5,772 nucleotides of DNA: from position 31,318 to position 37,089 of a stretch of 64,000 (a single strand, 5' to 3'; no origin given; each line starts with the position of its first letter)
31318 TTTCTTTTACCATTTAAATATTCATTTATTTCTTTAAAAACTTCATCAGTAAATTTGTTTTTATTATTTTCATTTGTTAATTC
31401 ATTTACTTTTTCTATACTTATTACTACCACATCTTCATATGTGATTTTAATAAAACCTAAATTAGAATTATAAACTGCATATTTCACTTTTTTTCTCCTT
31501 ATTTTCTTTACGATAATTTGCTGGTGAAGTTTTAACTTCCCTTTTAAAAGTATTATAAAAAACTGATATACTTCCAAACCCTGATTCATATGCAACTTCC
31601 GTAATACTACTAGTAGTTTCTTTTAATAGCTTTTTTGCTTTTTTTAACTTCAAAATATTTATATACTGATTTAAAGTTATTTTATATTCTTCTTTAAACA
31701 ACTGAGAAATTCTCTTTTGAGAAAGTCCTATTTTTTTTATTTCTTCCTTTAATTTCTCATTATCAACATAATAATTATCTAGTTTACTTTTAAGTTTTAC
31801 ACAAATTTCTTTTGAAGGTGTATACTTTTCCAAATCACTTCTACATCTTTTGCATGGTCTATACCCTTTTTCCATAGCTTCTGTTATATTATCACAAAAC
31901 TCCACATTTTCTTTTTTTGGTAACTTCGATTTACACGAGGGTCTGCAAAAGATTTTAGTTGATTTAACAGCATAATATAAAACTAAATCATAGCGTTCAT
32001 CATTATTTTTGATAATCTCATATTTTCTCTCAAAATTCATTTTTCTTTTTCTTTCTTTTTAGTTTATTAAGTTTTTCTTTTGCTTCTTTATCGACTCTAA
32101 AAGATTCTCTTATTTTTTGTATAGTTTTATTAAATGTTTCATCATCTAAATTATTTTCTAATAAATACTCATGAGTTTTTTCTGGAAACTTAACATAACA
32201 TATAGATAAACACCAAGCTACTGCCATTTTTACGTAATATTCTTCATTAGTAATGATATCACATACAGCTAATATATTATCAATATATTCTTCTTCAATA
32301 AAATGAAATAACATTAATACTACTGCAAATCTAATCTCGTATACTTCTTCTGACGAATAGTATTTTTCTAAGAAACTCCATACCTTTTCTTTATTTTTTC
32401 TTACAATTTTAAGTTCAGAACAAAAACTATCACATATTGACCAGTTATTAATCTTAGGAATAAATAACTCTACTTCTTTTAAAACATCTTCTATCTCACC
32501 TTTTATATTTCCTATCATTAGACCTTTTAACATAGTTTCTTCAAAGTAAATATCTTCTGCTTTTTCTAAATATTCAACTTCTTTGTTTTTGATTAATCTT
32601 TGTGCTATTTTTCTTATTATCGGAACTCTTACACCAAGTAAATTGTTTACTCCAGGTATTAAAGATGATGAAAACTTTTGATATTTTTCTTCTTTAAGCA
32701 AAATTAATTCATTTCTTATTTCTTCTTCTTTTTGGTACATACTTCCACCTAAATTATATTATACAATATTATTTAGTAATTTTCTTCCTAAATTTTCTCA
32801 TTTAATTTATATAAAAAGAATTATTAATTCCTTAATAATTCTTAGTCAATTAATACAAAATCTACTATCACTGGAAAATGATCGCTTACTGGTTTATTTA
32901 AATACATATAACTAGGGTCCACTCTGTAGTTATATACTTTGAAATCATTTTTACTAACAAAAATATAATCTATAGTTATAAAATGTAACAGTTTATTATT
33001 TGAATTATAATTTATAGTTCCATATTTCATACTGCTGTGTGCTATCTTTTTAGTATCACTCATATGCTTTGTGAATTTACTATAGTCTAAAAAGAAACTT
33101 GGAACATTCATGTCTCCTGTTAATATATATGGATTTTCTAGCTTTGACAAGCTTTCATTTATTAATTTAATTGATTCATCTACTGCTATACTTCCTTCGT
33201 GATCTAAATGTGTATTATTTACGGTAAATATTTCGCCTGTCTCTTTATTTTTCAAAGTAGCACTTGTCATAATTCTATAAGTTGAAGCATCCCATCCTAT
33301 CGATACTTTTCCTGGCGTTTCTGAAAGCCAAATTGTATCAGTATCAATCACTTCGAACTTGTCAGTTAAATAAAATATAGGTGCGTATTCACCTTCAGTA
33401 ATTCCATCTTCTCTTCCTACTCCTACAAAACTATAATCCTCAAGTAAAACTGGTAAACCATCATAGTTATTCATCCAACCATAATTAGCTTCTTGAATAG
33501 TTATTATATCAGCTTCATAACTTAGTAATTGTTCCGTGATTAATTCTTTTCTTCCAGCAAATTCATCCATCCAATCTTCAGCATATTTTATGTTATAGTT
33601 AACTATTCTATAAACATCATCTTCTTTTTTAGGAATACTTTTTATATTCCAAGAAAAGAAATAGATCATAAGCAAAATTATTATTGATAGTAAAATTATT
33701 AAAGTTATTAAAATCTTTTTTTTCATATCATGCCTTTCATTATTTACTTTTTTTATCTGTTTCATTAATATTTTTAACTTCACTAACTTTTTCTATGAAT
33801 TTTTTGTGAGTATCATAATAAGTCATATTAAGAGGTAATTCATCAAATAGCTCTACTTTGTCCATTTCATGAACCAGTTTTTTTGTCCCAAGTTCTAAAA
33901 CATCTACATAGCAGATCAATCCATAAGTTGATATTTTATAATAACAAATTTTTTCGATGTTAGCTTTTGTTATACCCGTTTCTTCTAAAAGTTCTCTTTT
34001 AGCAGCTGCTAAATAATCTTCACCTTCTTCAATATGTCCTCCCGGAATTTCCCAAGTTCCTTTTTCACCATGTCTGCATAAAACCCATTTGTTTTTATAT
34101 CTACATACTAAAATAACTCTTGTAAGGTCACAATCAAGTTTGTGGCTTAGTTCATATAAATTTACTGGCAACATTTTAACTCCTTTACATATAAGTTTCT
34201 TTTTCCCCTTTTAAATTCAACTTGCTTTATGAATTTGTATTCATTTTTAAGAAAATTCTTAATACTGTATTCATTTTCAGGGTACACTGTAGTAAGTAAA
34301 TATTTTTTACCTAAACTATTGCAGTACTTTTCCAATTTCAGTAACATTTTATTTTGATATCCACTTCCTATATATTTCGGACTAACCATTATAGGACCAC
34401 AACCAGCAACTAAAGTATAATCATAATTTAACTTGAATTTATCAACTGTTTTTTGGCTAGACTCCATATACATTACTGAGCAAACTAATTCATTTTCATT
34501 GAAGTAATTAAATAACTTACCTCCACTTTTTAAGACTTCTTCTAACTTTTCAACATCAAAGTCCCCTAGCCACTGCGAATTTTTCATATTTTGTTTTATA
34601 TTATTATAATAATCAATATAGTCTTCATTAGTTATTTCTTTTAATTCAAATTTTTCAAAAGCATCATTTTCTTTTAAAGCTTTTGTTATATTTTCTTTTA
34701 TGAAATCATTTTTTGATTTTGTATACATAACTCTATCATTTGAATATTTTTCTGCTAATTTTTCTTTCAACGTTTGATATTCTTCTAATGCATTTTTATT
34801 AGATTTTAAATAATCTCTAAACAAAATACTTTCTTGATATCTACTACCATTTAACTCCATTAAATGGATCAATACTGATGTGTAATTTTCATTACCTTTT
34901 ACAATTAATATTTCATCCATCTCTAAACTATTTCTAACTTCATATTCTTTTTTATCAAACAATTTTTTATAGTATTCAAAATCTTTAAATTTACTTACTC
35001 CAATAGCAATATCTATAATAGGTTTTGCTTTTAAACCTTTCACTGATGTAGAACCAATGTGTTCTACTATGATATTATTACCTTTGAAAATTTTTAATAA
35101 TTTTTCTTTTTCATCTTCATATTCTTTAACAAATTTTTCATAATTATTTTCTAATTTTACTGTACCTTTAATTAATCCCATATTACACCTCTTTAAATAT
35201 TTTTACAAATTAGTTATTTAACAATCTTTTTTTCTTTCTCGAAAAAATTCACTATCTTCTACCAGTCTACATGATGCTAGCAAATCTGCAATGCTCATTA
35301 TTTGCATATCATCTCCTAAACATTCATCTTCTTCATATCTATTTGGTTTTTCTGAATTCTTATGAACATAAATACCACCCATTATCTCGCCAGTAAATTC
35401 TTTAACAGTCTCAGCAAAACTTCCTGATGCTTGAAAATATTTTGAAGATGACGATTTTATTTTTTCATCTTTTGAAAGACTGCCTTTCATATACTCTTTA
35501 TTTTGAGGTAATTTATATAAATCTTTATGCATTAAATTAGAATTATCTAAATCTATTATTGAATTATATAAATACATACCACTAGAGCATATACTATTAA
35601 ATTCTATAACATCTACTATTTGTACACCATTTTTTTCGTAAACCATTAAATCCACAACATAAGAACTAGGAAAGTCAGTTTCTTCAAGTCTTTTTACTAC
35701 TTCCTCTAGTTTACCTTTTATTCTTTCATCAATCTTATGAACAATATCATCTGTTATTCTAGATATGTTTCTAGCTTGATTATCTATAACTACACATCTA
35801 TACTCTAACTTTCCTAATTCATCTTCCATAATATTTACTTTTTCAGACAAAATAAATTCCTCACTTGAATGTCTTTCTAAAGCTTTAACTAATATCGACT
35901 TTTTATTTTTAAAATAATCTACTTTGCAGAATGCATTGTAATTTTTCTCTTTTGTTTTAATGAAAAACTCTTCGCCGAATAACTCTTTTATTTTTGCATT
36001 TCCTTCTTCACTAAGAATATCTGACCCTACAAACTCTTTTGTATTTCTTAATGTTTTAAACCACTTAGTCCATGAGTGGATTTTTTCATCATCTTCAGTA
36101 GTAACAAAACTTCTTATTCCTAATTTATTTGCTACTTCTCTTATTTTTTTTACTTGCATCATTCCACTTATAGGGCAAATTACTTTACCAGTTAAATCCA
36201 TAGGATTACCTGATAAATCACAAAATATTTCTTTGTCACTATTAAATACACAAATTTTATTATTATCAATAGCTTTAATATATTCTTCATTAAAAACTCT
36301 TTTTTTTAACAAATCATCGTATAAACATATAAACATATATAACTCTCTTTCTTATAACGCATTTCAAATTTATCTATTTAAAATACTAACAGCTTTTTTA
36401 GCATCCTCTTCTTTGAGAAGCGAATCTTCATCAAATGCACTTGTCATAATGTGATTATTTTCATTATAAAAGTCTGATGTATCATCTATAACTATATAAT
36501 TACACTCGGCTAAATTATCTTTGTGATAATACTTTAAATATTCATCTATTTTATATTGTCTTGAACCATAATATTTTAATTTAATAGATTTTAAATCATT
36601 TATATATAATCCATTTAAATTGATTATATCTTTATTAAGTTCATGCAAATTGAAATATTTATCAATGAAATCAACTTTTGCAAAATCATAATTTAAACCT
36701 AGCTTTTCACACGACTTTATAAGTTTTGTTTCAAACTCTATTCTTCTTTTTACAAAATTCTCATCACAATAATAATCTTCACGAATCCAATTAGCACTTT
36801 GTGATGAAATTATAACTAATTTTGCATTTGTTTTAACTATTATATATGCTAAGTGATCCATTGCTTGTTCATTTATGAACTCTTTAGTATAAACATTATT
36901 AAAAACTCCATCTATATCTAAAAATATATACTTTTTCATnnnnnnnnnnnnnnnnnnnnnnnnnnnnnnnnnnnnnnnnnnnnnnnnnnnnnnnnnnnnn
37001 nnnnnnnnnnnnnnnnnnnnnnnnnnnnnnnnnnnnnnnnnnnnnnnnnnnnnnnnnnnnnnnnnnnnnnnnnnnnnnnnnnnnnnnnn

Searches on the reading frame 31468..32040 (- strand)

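Call 34: search_protein_families(library=pfam, proteins=[window:31468-32040:-], max_evalue=0.001)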
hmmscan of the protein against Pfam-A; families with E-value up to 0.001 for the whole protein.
window:31468-32040:- (190 aa): 3 families
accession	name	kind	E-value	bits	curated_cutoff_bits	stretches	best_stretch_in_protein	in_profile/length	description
PF02805.21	Ada_Zn_binding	-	8.7e-28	96.6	23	1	6-68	2-64/65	Metal binding domain of Ada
PF12833.13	HTH_18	-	1.3e-20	73.9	33.6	1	102-178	3-79/80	Helix-turn-helix domain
PF00165.29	HTH_AraC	-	2.1e-11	44.1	26.6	1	143-178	8-42/42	Bacterial regulatory helix-turn-helix proteins, AraC family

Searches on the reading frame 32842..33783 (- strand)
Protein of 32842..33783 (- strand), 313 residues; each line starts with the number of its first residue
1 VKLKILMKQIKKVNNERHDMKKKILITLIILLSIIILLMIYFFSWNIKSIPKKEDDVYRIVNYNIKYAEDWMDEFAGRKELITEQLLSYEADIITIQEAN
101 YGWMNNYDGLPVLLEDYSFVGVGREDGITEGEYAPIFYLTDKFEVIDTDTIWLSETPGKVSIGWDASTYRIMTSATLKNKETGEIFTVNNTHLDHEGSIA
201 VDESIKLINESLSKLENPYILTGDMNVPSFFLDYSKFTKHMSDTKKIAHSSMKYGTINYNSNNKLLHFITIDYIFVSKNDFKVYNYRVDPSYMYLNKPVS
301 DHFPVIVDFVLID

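Call 34: search_protein_families(library=pfam, proteins=[window:32842-33783:-], max_evalue=0.001)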
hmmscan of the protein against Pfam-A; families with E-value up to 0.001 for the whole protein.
window:32842-33783:- (313 aa): 1 family
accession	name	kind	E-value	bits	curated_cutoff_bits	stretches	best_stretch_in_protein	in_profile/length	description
PF03372.29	Exo_endo_phos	-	1.4e-12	48.3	24.5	1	45-302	3-225/225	Endonuclease/Exonuclease/phosphatase family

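Call 40: search_protein_families(library=padloc, proteins=[window:32842-33783:-], max_evalue=0.01)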
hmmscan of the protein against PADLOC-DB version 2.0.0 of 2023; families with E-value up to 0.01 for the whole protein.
window:32842-33783:- (313 aa): 0 families

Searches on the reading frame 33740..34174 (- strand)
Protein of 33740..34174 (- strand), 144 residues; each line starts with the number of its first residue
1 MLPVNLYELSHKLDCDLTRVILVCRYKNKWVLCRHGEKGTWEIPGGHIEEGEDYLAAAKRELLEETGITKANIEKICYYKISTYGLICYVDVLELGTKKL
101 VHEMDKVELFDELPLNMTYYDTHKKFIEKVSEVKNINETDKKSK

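Call 34: search_protein_families(library=pfam, proteins=[window:33740-34174:-], max_evalue=0.001)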
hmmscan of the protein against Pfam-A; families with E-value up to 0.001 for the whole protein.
window:33740-34174:- (144 aa): 1 family
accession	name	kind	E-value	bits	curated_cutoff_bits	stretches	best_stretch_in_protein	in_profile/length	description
PF00293.34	NUDIX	-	1.9e-14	54.2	21.1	1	20-90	7-92/134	NUDIX domain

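Call 40: search_protein_families(library=padloc, proteins=[window:33740-34174:-], max_evalue=0.01)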
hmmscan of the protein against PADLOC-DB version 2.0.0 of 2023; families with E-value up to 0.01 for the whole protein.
window:33740-34174:- (144 aa): 1 family
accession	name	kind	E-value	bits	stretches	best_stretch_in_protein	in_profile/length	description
PDLC04899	PDC-S07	-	4.5e-09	34.1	1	29-78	19-72/135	-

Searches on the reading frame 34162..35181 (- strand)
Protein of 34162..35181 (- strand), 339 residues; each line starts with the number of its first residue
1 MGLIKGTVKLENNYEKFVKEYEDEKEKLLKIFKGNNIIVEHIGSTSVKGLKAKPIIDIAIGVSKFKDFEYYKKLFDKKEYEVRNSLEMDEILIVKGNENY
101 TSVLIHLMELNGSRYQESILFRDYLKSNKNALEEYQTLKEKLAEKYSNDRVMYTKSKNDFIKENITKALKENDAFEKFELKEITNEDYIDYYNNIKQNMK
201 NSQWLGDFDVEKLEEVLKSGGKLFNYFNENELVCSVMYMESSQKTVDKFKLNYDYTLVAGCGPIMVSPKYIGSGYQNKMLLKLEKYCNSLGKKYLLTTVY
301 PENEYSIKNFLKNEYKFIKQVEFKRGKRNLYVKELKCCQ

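Call 4: search_protein_families(library=pfam, proteins=[window:34162-35181:-], max_evalue=0.01)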
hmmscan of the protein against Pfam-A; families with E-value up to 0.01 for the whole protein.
window:34162-35181:- (339 aa): 2 families
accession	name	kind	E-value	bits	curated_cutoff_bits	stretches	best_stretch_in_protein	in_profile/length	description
PF04229.20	GrpB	-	2.9e-37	128.7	25.5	1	8-164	2-156/159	GrpB protein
PF00583.31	Acetyltransf_1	-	0.0034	18.1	20.7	1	243-310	55-111/116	Acetyltransferase (GNAT) family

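Call 40: search_protein_families(library=padloc, proteins=[window:34162-35181:-], max_evalue=0.01)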
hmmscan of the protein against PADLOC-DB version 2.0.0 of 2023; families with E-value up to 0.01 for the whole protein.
window:34162-35181:- (339 aa): 0 families

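Call 41: search_protein_families(library=ncbifam, proteins=[window:34162-35181:-], max_evalue=0.001)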
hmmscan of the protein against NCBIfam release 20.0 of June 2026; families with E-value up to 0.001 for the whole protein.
window:34162-35181:- (339 aa): 1 family
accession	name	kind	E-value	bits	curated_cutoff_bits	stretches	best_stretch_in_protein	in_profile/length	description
NF002879.0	PRK03333.1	equivalog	4.2e-14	52.4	215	1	26-170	230-386/395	dephospho-CoA kinase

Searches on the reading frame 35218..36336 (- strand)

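Call 4: search_protein_families(library=pfam, proteins=[window:35218-36336:-], max_evalue=0.01)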
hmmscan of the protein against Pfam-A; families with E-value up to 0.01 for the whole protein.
window:35218-36336:- (372 aa): 2 families
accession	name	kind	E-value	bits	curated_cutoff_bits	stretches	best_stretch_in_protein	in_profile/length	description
PF18299.6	R2K_2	-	1.4e-07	32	26.2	1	123-256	21-138/147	ATP-grasp domain, R2K clade family 2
PF14243.11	R2K_3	-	0.00054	20.6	26.3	1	148-257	66-158/169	ATP-grasp domain, R2K clade family 3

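Call 40: search_protein_families(library=padloc, proteins=[window:35218-36336:-], max_evalue=0.01)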
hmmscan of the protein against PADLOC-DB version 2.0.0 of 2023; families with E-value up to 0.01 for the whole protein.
window:35218-36336:- (372 aa): 0 families

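Call 41: search_protein_families(library=ncbifam, proteins=[window:35218-36336:-], max_evalue=0.001)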
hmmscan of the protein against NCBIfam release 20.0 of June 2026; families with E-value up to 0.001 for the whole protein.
window:35218-36336:- (372 aa): 0 families

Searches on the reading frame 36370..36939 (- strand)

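Call 4: search_protein_families(library=pfam, proteins=[window:36370-36939:-], max_evalue=0.01)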
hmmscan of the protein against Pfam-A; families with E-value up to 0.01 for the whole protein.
window:36370-36939:- (189 aa): 1 family
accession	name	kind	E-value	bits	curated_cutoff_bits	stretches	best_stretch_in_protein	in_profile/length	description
PF18143.6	HAD_SAK_2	-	8.1e-08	33.2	27.5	1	4-155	1-113/139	HAD domain in Swiss Army Knife RNA repair proteins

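Call 40: search_protein_families(library=padloc, proteins=[window:36370-36939:-], max_evalue=0.01)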
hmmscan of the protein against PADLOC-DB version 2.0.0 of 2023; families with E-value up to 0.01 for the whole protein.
window:36370-36939:- (189 aa): 0 families

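Call 41: search_protein_families(library=ncbifam, proteins=[window:36370-36939:-], max_evalue=0.001)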
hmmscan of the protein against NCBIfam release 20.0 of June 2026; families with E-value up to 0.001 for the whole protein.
window:36370-36939:- (189 aa): 0 families
